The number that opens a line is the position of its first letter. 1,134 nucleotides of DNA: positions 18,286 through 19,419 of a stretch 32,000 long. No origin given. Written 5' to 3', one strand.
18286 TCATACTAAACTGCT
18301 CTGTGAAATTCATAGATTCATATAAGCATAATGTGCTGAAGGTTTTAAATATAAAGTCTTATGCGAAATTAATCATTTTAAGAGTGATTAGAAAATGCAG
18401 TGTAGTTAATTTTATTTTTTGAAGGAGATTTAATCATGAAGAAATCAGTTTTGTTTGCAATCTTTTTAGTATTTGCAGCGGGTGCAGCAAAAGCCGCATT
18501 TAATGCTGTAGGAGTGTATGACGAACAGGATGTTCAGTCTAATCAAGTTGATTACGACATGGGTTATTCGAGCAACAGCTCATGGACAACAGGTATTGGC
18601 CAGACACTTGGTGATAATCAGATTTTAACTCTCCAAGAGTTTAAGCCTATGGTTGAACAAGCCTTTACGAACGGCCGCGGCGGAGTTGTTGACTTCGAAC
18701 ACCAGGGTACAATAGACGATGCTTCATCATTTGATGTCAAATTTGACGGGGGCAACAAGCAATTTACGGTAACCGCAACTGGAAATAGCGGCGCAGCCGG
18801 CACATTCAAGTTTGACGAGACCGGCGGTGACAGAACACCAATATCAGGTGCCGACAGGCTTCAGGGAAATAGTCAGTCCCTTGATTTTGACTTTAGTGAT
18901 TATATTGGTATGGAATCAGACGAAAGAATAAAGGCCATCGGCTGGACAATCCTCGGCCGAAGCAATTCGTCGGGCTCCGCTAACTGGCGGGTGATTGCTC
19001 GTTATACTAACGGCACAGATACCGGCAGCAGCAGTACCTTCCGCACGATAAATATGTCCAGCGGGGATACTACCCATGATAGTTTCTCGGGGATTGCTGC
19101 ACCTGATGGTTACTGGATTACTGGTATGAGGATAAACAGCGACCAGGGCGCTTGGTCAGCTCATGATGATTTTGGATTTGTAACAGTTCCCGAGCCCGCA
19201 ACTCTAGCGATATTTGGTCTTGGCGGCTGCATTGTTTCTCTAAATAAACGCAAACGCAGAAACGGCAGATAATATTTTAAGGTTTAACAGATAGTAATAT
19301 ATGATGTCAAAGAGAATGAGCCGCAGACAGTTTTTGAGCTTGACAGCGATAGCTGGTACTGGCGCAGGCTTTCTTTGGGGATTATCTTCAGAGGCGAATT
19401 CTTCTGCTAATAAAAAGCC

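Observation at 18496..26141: Unrecognised ~230-aa module present three times in 8 kb, in three different protein architectures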

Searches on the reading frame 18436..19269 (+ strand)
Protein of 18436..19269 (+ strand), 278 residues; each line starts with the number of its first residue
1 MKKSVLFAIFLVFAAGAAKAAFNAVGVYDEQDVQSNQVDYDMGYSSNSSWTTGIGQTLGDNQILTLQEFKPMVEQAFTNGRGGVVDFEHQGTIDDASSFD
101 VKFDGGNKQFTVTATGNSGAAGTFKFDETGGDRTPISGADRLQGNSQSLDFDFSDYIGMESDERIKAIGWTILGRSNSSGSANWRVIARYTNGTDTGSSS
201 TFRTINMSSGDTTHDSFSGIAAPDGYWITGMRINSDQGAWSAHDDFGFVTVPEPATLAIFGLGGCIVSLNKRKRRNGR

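Call 7: search_protein_families(library=pfam, proteins=[window:18436-19269:+], max_evalue=0.01)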
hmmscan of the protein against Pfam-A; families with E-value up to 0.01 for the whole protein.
window:18436-19269:+ (278 aa): 1 family
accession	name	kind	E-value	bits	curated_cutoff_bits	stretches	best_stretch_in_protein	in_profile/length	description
PF07589.16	PEP-CTERM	-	7.6e-05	23.1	20.7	1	250-270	1-22/24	PEP-CTERM motif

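Call 8: search_protein_families(library=ncbifam, proteins=[window:18436-19269:+], max_evalue=0.01)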
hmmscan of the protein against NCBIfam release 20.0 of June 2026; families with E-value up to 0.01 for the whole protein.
window:18436-19269:+ (278 aa): 4 families
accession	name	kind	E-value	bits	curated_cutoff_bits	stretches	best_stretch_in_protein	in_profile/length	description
TIGR02595.1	PEP_CTERM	domain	2.9e-05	24.6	16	1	251-275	1-24/24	PEP-CTERM sorting domain-containing protein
NF038120.1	PEP_CTERM_QFxxD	subfamily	0.00013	21.9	80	1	234-275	177-215/215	NF038120 family PEP-CTERM protein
NF038118.1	PEP_CTERM_CCXG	equivalog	0.0015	18.3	90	1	232-274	155-199/199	CCXG family PEP-CTERM protein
NF038124.1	PEP_CTERM_TLD_A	exception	0.0029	17.2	100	1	195-275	159-235/235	PEP_CTERM-anchored TLD domain-containing protein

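Call 12: search_protein_families(library=pfam, proteins=[window:18496-19185:+], max_evalue=1)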
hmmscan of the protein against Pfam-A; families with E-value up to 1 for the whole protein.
window:18496-19185:+ (230 aa): 0 families
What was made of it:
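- Checked: There was no Pfam-A or NCBIfam hit for the module (calls 7, 8, 12).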

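Call 14: find_homologous_proteins(query=A1, max_evalue=0.001)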
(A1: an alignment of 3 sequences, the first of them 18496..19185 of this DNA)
Query A1 (3 sequences) (230 aa, profile of the alignment): 28 proteins with E <= 0.001 among 6155 candidates.
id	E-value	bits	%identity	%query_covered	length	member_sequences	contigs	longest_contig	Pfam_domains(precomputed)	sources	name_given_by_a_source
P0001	6.0e-124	430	100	100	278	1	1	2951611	-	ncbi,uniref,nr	ncbi:hypothetical protein L21SP3_00157 [Sedimentisphaera cyanobacteriorum]|uniref:Ice-binding protei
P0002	1.4e-113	396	90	100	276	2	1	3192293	-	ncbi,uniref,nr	ncbi:PEP-CTERM sorting domain-containing protein [Sedimentisphaera salicampi]|uniref:Ice-binding pro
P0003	1.5e-76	275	56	98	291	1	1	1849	-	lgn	-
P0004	3.7e-71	257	52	100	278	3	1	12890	-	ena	-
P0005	4.1e-69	251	51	98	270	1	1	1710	-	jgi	jgi:hypothetical protein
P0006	2.6e-66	241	55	99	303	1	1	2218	-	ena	-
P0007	9.1e-66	240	48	100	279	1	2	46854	PF07589.17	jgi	jgi:hypothetical protein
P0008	4.1e-65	238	50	98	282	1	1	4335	-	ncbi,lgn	-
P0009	3.3e-64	235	51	100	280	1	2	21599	-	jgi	jgi:hypothetical protein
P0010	1.2e-63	233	46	100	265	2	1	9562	-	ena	-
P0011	5.2e-63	231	50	100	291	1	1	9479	-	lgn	-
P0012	1.3e-59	220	46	100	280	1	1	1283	-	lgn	-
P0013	2.9e-58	215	46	100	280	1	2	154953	-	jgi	jgi:hypothetical protein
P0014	4.8e-52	195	46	100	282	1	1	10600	-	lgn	-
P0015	2.9e-24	104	36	100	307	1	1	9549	-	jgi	jgi:hypothetical protein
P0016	1.1e-18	86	36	100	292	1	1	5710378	-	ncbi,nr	ncbi:PEP-CTERM sorting domain-containing protein [Planctomycetales bacterium ZRK34]|nr:PEP-CTERM sor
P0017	1.8e-15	75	34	100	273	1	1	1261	PF07589.17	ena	-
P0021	3.3e-11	61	32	98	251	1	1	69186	-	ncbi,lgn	ncbi:MAG: PEP-CTERM sorting domain-containing protein [Planctomycetota bacterium]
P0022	8.7e-11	60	32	98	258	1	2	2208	PF07589.17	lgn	-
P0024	1.7e-8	52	28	80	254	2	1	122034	-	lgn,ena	-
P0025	2.5e-7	49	28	98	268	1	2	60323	PF07589.17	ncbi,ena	-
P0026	4.1e-7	48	30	98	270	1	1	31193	PF07589.17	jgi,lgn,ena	-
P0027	3.6e-5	41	26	92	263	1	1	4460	PF07589.17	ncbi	-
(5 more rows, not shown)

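Call 20: search_solved_structures(query=A4, max_evalue=10)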
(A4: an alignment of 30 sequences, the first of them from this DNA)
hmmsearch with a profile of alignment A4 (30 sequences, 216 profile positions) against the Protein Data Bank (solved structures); distinct sequences matched with E-value up to 10: 5.
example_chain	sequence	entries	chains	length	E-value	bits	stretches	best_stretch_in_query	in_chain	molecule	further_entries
5ttd_A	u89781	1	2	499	0.24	14.4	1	91-139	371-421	Maltose-binding periplasmic protein,Pilin isopeptide linkage domain protein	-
2di7_A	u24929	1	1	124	0.32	14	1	103-163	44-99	BK158_1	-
6dms_A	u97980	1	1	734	0.46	13.5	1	74-144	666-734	Alpha-1,4-endofucoidanase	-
6dlh_A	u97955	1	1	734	0.46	13.5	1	74-144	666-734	Alpha-1,4-endofucoidanase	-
8k6t_A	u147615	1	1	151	0.49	13.4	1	91-139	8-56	FctB3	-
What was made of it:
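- Checked: The best PDB sequence match had E 0.24 (call 20).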

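Call 23: find_encoding_contigs(protein=P0002, flank=10000, max_places=2)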
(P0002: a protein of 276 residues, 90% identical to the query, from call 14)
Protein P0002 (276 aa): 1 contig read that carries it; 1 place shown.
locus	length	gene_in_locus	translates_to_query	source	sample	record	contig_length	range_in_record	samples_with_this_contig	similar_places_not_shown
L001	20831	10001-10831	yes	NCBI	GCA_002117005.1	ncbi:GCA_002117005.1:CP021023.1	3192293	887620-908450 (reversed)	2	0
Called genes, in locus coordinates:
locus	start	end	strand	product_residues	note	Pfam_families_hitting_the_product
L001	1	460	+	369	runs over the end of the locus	PF01370:Epimerase, PF16363:GDP_Man_Dehyd (faint), PF14667:Polysacc_synt_C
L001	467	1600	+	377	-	PF02350:Epimerase_2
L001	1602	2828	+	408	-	PF13439:Glyco_transf_4, PF13579:Glyco_trans_4_4, PF00534:Glycos_transf_1, PF13692:Glyco_trans_1_4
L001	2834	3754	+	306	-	PF01073:3Beta_HSD, PF01370:Epimerase, PF02719:Polysacc_synt_2, PF04321:RmlD_sub_bind, PF05368:NmrA (weak), PF07993:NAD_binding_4 (faint), PF13460:NAD_binding_10, PF16363:GDP_Man_Dehyd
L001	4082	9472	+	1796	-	PF20148:DUF6531 (faint), PF25023:TEN_YD-shell, PF05593:RHS_repeat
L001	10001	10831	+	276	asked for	-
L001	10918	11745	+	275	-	PF00884:Sulfatase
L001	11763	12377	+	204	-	PF00884:Sulfatase, PF16347:SGSH_C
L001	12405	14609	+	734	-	PF07679:I-set, PF13927:Ig_3, PF13385:Laminin_G_3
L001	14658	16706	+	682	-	PF07679:I-set, PF13927:Ig_3, PF13385:Laminin_G_3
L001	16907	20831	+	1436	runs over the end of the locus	PF11790:Glyco_hydro_cc, PF13385:Laminin_G_3, PF03422:CBM_6, PF18099:CBM_35_2, PF03422:CBM_6 (weak), PF18099:CBM_35_2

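Call 24: find_encoding_contigs(protein=P0013, flank=8000, max_places=2)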
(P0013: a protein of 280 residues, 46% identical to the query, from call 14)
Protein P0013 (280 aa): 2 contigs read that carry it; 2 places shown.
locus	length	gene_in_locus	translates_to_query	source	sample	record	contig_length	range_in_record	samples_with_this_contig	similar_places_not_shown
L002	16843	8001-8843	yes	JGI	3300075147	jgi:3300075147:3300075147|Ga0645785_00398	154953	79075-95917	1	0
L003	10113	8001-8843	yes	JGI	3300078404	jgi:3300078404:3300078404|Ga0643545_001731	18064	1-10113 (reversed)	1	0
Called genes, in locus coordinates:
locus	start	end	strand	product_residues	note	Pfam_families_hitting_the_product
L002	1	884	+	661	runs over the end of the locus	-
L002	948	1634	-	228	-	-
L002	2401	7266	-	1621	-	PF05345:He_PIG (faint), PF11790:Glyco_hydro_cc, PF02210:Laminin_G_2 (faint), PF13385:Laminin_G_3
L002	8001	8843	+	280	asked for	-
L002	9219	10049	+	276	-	PF02311:AraC_binding, PF07883:Cupin_2 (faint), PF00165:HTH_AraC (weak), PF12833:HTH_18, PF00165:HTH_AraC (weak)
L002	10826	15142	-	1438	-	PF13385:Laminin_G_3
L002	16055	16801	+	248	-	PF07963:N_methyl (weak), PF07596:SBP_bac_10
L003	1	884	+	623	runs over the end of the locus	-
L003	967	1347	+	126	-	-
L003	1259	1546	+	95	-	-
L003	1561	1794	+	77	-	PF03050:DDE_Tnp_IS66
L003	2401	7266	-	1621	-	PF05345:He_PIG (faint), PF11790:Glyco_hydro_cc, PF02210:Laminin_G_2 (faint), PF13385:Laminin_G_3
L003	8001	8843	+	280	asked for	-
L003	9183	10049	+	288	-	PF02311:AraC_binding, PF07883:Cupin_2 (faint), PF00165:HTH_AraC (weak), PF12833:HTH_18, PF00165:HTH_AraC (weak)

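Call 26: predict_structure(alignment_id=A3)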
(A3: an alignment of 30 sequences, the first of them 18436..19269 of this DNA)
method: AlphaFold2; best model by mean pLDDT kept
length: 278 residues; sequences in the alignment: 30
mean_pLDDT: 80.0   pTM: 0.79
mean pLDDT of the five models: 80.0, 78.9, 77.9, 77.8, 77.5
residues with pLDDT >= 90: 121; 70-90: 64; 50-70: 85; < 50: 8
segments of 3 or more residues with pLDDT < 50: 53-56, 119-121
pLDDT, mean of each block of 10 residues (from residue 1): 56 64 86 73 82 55 95 97 85 73 97 72 55 64 81 96 95 79 92 91 84 86 94 90 92 70 65 68
secondary structure, 60 per line:
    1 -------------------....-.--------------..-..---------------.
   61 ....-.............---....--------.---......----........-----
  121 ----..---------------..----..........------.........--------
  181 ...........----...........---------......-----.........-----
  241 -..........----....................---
elements in order: E20-23 H66-78 E82-85 E98-103 E108-115 E148-157 E164-172 E181-191 E196-206 E216-221 E227-235 E242-251 H256-275

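Call 30: search_protein_representatives(alignment_id=A4)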
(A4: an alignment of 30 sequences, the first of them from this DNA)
Query: 30 sequences, 216 profile positions. Proteins with E-value up to 0.001 (for the whole library): 742; up to 1e-10: 526; up to 1e-30: 134. The best 150 are listed.
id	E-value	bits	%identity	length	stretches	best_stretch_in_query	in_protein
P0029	6.4e-87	307.2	-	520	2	2-216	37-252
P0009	1.5e-80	286.4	-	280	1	2-216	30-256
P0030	1.1e-76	273.8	-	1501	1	1-216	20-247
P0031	1.2e-74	267.1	-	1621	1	2-216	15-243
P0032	1.5e-69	250.4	-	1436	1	2-215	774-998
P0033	1.5e-68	247.2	-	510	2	1-216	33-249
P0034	1.9e-68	246.9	-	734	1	1-215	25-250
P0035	4.5e-68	245.6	-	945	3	3-216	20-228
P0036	3.5e-65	236.2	-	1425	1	2-216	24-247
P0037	7.0e-65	235.2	-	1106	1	1-216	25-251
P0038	8.1e-65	235.0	-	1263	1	1-215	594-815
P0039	1.9e-59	217.4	-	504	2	1-216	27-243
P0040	9.5e-59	215.1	-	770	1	1-215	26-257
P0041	6.2e-58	212.5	-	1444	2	3-215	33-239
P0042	4.9e-57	209.5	-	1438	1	6-216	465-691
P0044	5.6e-54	199.5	-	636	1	12-216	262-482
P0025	7.0e-52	192.7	-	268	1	3-216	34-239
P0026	5.4e-50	186.5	-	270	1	1-216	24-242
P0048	2.4e-46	174.6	-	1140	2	8-215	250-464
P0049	6.6e-46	173.2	-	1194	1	3-216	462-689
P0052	8.4e-44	166.3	-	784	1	2-216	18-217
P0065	1.1e-39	152.8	-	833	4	88-215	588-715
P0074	2.9e-37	144.9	-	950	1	2-216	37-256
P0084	2.1e-36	142.1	-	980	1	28-216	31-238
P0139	8.3e-32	127.1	-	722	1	2-216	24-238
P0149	4.2e-31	124.8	-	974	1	1-216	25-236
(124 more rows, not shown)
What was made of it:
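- A profile search found 742 representative clusters at E<=1e-3, 526 of them at E<=1e-10 (call 30).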

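Call 31: search_protein_families(library=pfam, proteins=[P0029, P0030, P0031, P0033, P0035, P0036, P0037, P0038, P0040], max_evalue=0.0001)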
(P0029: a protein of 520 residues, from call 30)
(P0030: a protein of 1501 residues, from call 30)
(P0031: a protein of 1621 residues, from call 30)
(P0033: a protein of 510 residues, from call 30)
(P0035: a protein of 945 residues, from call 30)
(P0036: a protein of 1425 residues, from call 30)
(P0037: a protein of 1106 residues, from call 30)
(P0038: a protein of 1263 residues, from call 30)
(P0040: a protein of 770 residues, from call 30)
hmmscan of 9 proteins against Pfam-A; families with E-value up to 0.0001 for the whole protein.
P0029 (520 aa): 0 families

P0030 (1501 aa): 2 families
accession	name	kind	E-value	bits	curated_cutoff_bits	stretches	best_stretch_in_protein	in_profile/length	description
PF18884.5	TSP3_bac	-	5.5e-12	45.7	25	1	609-628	1-20/22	Bacterial TSP3 repeat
PF12951.13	PATR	-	4.2e-06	27.1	27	0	1201-1231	1-30/30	Passenger-associated-transport-repeat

P0031 (1621 aa): 4 families
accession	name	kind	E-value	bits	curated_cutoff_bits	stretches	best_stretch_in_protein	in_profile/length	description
PF13385.13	Laminin_G_3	-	6.7e-83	276.7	27.6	3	724-875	1-150/151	Concanavalin A-like lectin/glucanases superfamily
PF11790.14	Glyco_hydro_cc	-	3.3e-37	128.8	21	1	459-665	15-237/237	Glycosyl hydrolase catalytic core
PF02210.31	Laminin_G_2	-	5.3e-10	40.3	22.9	0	760-865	11-123/126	Laminin G domain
PF05345.18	He_PIG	-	2.7e-07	31.4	24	0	916-972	34-95/96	Putative Ig domain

P0033 (510 aa): 0 families

P0035 (945 aa): 0 families

P0036 (1425 aa): 1 family
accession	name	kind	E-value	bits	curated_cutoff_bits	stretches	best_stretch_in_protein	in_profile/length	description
PF13385.13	Laminin_G_3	-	1.1e-10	42.2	27.6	1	953-1098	6-150/151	Concanavalin A-like lectin/glucanases superfamily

P0037 (1106 aa): 3 families
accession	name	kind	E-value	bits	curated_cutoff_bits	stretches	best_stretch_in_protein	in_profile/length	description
PF13927.12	Ig_3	-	2.2e-11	44.5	30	0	261-340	2-78/78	Immunoglobulin domain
PF18884.5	TSP3_bac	-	3.8e-11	43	25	1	479-501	1-22/22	Bacterial TSP3 repeat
PF07679.22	I-set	-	2.9e-05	24.5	23.7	0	269-347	8-84/90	Immunoglobulin I-set domain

P0038 (1263 aa): 5 families
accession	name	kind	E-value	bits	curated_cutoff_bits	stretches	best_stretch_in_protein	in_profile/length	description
PF18099.7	CBM_35_2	-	3.9e-38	130.4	23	3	935-1039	4-109/112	Carbohydrate binding module (family 35)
PF13385.13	Laminin_G_3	-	1.8e-26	93.5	27.6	1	320-474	1-150/151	Concanavalin A-like lectin/glucanases superfamily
PF03422.21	CBM_6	-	6.4e-24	85.1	28.9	1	935-1043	10-124/125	Carbohydrate binding module (family 6)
PF00722.28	Glyco_hydro_16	-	5.8e-15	55.6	22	1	67-259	9-174/175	Glycosyl hydrolases family 16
PF03935.22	SKN1_KRE6_Sbg1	-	9e-08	31.4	30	1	30-131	114-222/501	Beta-glucan synthesis-associated protein SKN1/KRE6/Sbg1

P0040 (770 aa): 2 families
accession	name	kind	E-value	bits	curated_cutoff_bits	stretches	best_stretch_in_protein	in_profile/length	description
PF13385.13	Laminin_G_3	-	4e-20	72.9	27.6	1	558-710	5-146/151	Concanavalin A-like lectin/glucanases superfamily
PF13927.12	Ig_3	-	1.2e-07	32.6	30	1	398-489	2-78/78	Immunoglobulin domain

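Call 32: search_protein_families(library=pfam, proteins=[P0041, P0042, P0044, P0048, P0049, P0052, P0065, P0074, P0084], max_evalue=0.0001)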
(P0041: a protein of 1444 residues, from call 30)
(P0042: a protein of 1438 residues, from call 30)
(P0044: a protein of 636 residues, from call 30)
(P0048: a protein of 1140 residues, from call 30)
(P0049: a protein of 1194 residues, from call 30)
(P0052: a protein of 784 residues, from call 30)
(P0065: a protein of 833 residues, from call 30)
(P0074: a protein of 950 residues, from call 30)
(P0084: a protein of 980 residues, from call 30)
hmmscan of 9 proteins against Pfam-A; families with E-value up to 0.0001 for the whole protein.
P0041 (1444 aa): 3 families
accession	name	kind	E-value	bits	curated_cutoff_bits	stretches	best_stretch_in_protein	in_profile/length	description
PF06917.19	Pectate_lyase_2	-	1.4e-13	50.8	26.6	1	520-642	34-152/491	Periplasmic pectate lyase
PF00041.27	fn3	-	1.1e-06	29.2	25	0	975-999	50-74/84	Fibronectin type III domain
PF16656.11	Pur_ac_phosph_N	-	2.4e-05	25.2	30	0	278-339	29-90/93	Purple acid Phosphatase, N-terminal domain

P0042 (1438 aa): 2 families
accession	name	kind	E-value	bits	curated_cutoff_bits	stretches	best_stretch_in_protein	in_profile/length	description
PF11790.14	Glyco_hydro_cc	-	2.4e-36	125.9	21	1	241-445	17-237/237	Glycosyl hydrolase catalytic core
PF12951.13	PATR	-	1.2e-06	28.9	27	1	1189-1215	4-30/30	Passenger-associated-transport-repeat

P0044 (636 aa): 1 family
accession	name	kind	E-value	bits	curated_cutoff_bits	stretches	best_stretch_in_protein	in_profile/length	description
PF11790.14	Glyco_hydro_cc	-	1.3e-21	77.7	21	1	150-268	18-149/237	Glycosyl hydrolase catalytic core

P0048 (1140 aa): 0 families

P0049 (1194 aa): 2 families
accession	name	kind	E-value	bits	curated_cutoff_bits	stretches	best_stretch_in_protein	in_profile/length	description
PF11790.14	Glyco_hydro_cc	-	7.2e-37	127.6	21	1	238-445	14-237/237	Glycosyl hydrolase catalytic core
PF12951.13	PATR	-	1.8e-06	28.3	27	1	950-976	4-30/30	Passenger-associated-transport-repeat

P0052 (784 aa): 3 families
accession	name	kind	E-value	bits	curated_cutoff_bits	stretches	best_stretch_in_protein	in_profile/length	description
PF00326.27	Peptidase_S9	-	2.8e-09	37.2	22.6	1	281-378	2-101/213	Prolyl oligopeptidase family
PF02129.25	Peptidase_S15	-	6.7e-07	29.7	23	1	259-385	15-141/262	X-Pro dipeptidyl-peptidase (S15 family)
PF01738.24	DLH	-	2e-05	24.7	21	1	262-375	12-130/217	Dienelactone hydrolase family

P0065 (833 aa): 1 family
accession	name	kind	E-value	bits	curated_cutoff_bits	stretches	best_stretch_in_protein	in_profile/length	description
PF18998.6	Flg_new_2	-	6.4e-15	55.3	23.6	2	281-347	6-70/73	Divergent InlB B-repeat domain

P0074 (950 aa): 2 families
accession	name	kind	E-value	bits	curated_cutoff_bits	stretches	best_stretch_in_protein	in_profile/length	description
PF06917.19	Pectate_lyase_2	-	1.1e-14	54.4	26.6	1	325-449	29-149/491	Periplasmic pectate lyase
PF00041.27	fn3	-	8.3e-08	32.8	25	1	723-808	2-83/84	Fibronectin type III domain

P0084 (980 aa): 2 families
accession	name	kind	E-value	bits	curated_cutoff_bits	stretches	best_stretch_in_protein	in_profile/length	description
PF06917.19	Pectate_lyase_2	-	5.3e-14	52.2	26.6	1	311-497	23-179/491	Periplasmic pectate lyase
PF03160.20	Calx-beta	-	8.2e-06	26.3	27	1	755-849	22-117/119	Calx-beta domain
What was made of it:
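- Closest known: Type B/C jelly-roll carbohydrate-binding modules of the galactose-binding-domain-like fold. Same: Appended to glycoside hydrolases and lyases (calls 7, 31, 32).
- It is repeatedly appended to proteins that already have a catalytic domain (calls 7, 31, 32).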
